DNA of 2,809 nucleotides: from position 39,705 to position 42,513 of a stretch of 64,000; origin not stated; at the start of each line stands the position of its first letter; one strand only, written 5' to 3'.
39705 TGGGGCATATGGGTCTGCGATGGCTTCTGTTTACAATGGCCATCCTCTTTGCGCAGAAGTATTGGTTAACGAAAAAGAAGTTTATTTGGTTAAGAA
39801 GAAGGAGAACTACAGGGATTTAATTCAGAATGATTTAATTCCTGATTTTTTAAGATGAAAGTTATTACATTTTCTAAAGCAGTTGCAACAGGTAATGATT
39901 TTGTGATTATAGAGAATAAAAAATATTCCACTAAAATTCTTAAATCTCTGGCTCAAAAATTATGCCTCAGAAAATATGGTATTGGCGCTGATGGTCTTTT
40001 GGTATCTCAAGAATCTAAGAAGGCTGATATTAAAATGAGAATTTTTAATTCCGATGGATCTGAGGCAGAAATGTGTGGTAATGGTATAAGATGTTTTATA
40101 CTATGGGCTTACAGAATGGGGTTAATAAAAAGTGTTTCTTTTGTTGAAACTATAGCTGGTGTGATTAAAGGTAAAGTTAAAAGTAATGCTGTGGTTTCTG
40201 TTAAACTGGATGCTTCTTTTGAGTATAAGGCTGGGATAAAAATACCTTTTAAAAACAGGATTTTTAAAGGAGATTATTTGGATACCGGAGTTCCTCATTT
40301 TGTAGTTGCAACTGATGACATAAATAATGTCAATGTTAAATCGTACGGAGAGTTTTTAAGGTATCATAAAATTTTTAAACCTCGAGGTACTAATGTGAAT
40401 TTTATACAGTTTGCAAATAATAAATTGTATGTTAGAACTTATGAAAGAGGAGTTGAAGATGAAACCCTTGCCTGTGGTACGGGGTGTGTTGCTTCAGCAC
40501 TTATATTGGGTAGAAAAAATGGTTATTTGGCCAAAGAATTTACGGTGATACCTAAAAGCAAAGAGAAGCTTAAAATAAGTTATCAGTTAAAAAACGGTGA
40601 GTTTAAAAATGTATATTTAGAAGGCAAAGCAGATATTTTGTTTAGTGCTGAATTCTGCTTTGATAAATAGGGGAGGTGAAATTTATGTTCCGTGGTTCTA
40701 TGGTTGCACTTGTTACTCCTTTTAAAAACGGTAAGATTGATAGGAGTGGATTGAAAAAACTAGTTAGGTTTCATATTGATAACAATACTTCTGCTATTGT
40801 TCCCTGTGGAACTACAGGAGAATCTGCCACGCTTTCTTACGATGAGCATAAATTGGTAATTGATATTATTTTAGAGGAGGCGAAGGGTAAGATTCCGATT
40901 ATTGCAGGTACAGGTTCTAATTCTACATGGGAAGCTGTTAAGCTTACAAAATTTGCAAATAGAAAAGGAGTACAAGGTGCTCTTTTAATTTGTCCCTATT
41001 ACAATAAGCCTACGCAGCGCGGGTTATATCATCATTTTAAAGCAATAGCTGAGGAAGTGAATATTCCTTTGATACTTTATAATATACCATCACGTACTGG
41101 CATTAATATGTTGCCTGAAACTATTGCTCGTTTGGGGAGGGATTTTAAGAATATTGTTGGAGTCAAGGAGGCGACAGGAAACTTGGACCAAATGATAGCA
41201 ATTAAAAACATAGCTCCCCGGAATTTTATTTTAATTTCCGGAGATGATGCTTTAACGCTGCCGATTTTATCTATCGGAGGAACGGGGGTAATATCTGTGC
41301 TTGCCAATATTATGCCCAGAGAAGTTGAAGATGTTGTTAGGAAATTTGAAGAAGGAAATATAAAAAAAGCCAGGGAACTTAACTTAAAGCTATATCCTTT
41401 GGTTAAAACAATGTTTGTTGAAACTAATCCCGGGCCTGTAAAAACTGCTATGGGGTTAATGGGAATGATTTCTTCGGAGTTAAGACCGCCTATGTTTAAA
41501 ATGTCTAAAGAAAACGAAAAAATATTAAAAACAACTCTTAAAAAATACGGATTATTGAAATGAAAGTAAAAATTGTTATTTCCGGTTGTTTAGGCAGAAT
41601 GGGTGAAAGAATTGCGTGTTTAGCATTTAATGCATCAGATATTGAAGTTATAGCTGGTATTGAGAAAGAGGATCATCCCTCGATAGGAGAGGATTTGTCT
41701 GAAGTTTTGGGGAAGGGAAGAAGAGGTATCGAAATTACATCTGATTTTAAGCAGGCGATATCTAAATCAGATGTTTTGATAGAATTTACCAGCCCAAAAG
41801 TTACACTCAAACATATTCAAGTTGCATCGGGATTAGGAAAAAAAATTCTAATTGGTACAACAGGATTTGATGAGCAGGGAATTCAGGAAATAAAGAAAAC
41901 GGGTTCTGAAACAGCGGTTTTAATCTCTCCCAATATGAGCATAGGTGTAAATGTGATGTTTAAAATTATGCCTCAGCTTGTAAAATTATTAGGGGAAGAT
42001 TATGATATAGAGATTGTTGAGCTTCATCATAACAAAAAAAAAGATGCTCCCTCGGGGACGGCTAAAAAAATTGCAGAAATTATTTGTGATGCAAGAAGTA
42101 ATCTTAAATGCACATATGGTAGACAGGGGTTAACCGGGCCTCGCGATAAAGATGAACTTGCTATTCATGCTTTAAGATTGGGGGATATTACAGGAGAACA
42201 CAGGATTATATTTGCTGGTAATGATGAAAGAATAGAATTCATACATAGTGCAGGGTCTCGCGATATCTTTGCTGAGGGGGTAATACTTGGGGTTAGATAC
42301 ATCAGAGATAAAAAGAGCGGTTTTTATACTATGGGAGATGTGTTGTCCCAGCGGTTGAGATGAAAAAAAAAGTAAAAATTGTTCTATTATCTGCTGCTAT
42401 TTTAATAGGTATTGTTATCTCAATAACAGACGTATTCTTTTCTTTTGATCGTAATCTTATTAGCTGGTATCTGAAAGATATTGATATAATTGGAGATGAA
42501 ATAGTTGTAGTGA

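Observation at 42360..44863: CHASE2-sensor PP2C phosphatase plus RecB-family nuclease-like gene, inserted by translational coupling into the dapA-dapB / dapL lysine operon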

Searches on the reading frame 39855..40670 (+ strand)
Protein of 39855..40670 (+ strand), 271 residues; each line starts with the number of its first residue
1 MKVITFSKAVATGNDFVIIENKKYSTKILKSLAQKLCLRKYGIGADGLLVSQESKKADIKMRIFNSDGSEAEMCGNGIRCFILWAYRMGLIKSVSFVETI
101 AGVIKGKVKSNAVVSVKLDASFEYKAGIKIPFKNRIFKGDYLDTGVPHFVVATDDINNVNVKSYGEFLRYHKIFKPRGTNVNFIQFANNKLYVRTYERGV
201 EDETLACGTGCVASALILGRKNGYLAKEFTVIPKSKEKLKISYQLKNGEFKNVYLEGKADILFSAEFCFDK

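Call 3: search_protein_families(library=pfam, proteins=[window:39855-40670:+], max_evalue=0.1)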
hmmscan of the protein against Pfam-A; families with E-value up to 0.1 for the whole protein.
window:39855-40670:+ (271 aa): 2 families
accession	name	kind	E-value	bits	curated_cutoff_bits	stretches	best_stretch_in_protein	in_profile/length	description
PF01678.24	DAP_epimerase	-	1.1e-42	145.4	34.7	2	6-113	1-109/121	Diaminopimelate epimerase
PF05544.16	Pro_racemase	-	0.0074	15.8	27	1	48-130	58-148/325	Proline racemase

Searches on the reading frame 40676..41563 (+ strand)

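Call 3: search_protein_families(library=pfam, proteins=[window:40676-41563:+], max_evalue=0.1)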
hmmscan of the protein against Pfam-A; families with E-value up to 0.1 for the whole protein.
window:40676-41563:+ (295 aa): 1 family
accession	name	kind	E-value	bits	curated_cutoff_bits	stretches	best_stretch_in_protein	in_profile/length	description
PF00701.28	DHDPS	-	9.3e-102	340.1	22.1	1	5-290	2-288/289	Dihydrodipicolinate synthetase family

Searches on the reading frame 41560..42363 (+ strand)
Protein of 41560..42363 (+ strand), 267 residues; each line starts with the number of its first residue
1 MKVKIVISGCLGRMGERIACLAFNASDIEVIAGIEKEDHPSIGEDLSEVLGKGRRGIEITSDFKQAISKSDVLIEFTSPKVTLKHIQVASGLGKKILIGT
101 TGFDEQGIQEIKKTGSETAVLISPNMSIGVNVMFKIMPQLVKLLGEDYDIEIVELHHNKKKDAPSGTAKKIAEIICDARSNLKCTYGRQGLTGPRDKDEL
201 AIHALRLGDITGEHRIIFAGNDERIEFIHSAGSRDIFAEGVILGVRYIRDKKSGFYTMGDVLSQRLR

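Call 3: search_protein_families(library=pfam, proteins=[window:41560-42363:+], max_evalue=0.1)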
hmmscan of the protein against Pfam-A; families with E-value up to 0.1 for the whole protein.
window:41560-42363:+ (267 aa): 2 families
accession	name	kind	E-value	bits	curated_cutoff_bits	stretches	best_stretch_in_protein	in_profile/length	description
PF05173.19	DapB_C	-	9.7e-43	145.5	27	1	129-262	1-121/121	Dihydrodipicolinate reductase, C-terminus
PF01113.26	DapB_N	-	2.3e-33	115.4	25.6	1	3-126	1-124/124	Dihydrodipicolinate reductase, N-terminus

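Call 4: search_protein_families(library=ncbifam, proteins=[window:41560-42363:+], max_evalue=0.1)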
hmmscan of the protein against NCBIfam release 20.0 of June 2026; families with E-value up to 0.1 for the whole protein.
window:41560-42363:+ (267 aa): 4 families
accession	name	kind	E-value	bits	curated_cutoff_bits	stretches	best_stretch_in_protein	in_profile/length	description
TIGR00036.1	dapB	equivalog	1.3e-79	267.5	122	1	3-262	2-269/270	4-hydroxy-tetrahydrodipicolinate reductase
TIGR02130.1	dapB_plant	equivalog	1.2e-11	44.2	294.55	1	3-262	1-269/275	dihydrodipicolinate reductase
NF040740.1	ornith_Ord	equivalog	1.1e-06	28.3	400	1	3-79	1-78/335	2,4-diaminopentanoate dehydrogenase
TIGR04066.1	nat_prod_clost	hypoth_equivalog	0.099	11.6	200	0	28-116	25-118/361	TIGR04066 family peptide maturation system protein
